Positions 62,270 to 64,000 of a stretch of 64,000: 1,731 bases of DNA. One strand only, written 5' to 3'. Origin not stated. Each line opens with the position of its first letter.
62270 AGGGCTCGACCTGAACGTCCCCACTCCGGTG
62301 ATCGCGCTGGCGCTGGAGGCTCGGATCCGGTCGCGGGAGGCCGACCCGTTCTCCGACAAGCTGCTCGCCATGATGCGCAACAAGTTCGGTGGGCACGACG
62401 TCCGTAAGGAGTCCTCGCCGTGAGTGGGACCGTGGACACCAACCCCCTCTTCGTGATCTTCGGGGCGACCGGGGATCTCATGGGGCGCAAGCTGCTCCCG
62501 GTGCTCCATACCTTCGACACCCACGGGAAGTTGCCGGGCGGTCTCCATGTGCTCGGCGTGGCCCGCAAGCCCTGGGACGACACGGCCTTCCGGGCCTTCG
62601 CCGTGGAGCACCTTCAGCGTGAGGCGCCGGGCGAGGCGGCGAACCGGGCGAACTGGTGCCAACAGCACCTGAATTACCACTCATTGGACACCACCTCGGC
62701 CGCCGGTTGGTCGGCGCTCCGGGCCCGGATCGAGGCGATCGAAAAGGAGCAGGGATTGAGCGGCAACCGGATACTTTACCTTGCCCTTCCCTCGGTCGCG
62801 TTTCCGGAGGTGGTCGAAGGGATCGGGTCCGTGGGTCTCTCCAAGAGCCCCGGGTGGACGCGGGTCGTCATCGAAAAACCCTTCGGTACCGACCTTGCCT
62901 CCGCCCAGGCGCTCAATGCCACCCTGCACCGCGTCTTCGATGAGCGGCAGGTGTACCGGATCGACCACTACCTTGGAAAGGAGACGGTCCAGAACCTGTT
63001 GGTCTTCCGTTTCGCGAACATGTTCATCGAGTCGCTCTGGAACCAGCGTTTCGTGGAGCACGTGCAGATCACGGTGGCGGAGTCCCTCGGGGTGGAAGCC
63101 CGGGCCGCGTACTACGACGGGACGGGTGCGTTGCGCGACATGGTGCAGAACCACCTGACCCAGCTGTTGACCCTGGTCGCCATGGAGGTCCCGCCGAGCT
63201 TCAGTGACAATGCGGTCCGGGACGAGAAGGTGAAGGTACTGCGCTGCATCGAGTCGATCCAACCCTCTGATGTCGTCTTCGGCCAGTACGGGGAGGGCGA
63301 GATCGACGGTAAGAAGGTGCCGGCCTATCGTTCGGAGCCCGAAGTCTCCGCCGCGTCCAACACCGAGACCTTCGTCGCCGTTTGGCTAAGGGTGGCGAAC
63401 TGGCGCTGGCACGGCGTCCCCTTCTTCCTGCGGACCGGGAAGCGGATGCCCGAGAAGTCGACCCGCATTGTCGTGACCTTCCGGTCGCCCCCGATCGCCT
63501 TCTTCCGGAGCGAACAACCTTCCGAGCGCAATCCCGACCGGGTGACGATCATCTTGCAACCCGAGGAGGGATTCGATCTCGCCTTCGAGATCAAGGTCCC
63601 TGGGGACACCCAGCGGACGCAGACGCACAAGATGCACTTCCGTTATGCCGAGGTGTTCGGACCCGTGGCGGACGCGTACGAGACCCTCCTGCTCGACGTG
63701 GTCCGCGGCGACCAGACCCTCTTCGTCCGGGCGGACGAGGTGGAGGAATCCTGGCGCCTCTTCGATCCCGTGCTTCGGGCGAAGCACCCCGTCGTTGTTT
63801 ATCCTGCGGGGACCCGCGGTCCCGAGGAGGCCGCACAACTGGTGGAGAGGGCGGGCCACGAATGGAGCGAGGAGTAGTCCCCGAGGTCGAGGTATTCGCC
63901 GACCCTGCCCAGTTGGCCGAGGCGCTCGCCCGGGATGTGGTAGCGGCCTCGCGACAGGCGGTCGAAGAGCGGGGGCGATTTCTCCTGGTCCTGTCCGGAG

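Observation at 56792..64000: Complete bacterial-type oxidative pentose-phosphate gene cluster in an archaeal context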

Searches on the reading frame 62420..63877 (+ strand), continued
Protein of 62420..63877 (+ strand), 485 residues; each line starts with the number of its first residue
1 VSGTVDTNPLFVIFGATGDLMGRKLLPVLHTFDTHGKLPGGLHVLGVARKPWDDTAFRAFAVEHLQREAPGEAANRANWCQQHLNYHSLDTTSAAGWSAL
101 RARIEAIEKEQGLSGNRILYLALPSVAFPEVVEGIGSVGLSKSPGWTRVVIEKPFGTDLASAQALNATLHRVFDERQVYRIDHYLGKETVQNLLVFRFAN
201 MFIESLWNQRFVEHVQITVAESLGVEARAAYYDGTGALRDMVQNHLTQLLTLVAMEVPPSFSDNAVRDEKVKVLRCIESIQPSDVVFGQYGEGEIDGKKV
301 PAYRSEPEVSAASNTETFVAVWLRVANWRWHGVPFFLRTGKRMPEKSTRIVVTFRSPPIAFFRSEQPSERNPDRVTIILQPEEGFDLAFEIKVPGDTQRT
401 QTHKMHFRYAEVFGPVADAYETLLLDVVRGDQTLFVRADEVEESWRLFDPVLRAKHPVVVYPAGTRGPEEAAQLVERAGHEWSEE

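Call 64: search_protein_families(library=pfam, proteins=[L002:748-2208:+, L002:2260-3237:+, L002:11185-12066:-, L001:103-2697:+, L001:2694-3956:+, L001:12957-14243:-, L001:14564-17641:-, L001:17807-18931:-, L001:18954-20495:-, L001:4272-5078:+], max_evalue=0.00001)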
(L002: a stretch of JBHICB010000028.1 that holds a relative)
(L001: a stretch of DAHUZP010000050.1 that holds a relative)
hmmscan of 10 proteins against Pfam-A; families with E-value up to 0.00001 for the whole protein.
L002:748-2208:+ (486 aa): 3 families
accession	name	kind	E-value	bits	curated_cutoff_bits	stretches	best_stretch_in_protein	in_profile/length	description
PF21763.2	DHH_CID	-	4.5e-25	88.3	27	1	199-283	1-84/84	DHH-CID domain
PF02272.25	DHHA1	-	1.5e-14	54.7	25.9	1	367-471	6-102/102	DHHA1 domain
PF01368.27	DHH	-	1.4e-10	41.9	28.1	1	28-162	2-124/125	DHH family, N-terminal domain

L002:2260-3237:+ (325 aa): 1 family
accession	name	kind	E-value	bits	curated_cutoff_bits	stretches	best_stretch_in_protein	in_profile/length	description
PF00480.26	ROK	-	3.7e-73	247.1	22.9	1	10-318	1-292/294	ROK family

L002:11185-12066:- (293 aa): 2 families
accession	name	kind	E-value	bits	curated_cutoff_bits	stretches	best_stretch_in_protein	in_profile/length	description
PF02678.22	Pirin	-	8.1e-35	119.5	26.1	1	35-131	4-107/108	Pirin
PF05726.19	Pirin_C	-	5.3e-32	110.7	27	1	187-290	1-102/103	Pirin C-terminal cupin domain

L001:103-2697:+ (864 aa): 0 families

L001:2694-3956:+ (420 aa): 5 families
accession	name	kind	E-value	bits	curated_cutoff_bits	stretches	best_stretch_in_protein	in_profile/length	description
PF13579.12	Glyco_trans_4_4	-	3.4e-17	63.7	29.7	1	25-189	1-155/158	Glycosyl transferase 4-like domain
PF00534.26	Glycos_transf_1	-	2.2e-12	47.3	26.4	1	209-381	2-171/172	Glycosyl transferases group 1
PF13692.12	Glyco_trans_1_4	-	4.2e-11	43.7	27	1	224-368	3-142/142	Glycosyl transferases group 1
PF13439.12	Glyco_transf_4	-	4.9e-11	43.4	28.5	1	26-196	3-169/170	Glycosyltransferase Family 4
PF13524.12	Glyco_trans_1_2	-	7.4e-06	26.4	25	0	246-397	4-143/144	Glycosyl transferase-like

L001:12957-14243:- (428 aa): 0 families

L001:14564-17641:- (1025 aa): 0 families

L001:17807-18931:- (374 aa): 1 family
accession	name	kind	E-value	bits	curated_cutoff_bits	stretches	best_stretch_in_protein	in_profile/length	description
PF00285.26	Citrate_synt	-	2.8e-141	471.1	27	1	9-357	1-357/357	Citrate synthase, C-terminal domain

L001:18954-20495:- (513 aa): 1 family
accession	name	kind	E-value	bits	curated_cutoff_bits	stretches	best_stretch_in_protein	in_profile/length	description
PF07690.21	MFS_1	-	1.4e-19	70.7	33.4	1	24-374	5-321/347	Major Facilitator Superfamily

L001:4272-5078:+ (268 aa): 0 families

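Call 66: search_solved_structures(query=L081:12219-12962:+, max_evalue=0.001, show_alignments=1)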
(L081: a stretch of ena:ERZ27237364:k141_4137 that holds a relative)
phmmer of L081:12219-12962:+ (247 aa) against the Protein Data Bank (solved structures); distinct sequences matched with E-value up to 0.001: 3.
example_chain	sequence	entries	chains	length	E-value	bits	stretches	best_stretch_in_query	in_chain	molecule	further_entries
3lm2_A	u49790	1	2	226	1.8e-79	270.1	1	10-223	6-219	Putative kinase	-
1woq_A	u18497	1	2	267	9e-09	38.4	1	10-199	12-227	Inorganic polyphosphate/ATP-glucomannokinase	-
3r8e_A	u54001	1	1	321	0.00092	22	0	96-175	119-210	Hypothetical sugar kinase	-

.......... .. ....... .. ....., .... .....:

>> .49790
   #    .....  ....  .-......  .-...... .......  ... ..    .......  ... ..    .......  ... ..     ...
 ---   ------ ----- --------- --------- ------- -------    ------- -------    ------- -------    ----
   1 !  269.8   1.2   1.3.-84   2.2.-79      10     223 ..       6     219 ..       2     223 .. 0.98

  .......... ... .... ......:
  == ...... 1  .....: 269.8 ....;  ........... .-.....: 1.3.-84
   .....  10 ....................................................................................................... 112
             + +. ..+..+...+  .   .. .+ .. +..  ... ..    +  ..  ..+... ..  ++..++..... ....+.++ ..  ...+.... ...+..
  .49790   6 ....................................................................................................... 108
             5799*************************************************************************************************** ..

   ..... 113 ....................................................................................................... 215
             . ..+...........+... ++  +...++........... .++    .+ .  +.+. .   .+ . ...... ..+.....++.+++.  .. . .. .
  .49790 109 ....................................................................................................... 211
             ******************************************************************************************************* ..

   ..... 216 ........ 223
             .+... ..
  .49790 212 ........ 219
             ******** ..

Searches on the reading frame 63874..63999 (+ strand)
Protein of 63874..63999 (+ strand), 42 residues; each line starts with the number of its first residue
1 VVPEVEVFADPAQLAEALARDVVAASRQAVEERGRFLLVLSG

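Call 4: search_protein_families(library=pfam, proteins=[window:63874-63999:+])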
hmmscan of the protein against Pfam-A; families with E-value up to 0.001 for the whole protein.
window:63874-63999:+ (42 aa): 1 family
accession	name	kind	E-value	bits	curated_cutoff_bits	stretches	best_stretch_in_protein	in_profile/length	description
PF01182.26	Glucosamine_iso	-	0.00023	21.5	27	1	10-42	2-34/225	Glucosamine-6-phosphate isomerases/6-phosphogluconolactonase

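Call 5: search_protein_families(library=ncbifam, proteins=[window:63874-63999:+])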
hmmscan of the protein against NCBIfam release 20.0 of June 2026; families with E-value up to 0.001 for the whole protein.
window:63874-63999:+ (42 aa): 1 family
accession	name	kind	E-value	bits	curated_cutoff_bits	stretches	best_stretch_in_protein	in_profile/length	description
TIGR01198.1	pgl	equivalog_domain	0.00024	20.7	124.45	1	7-42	1-36/234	6-phosphogluconolactonase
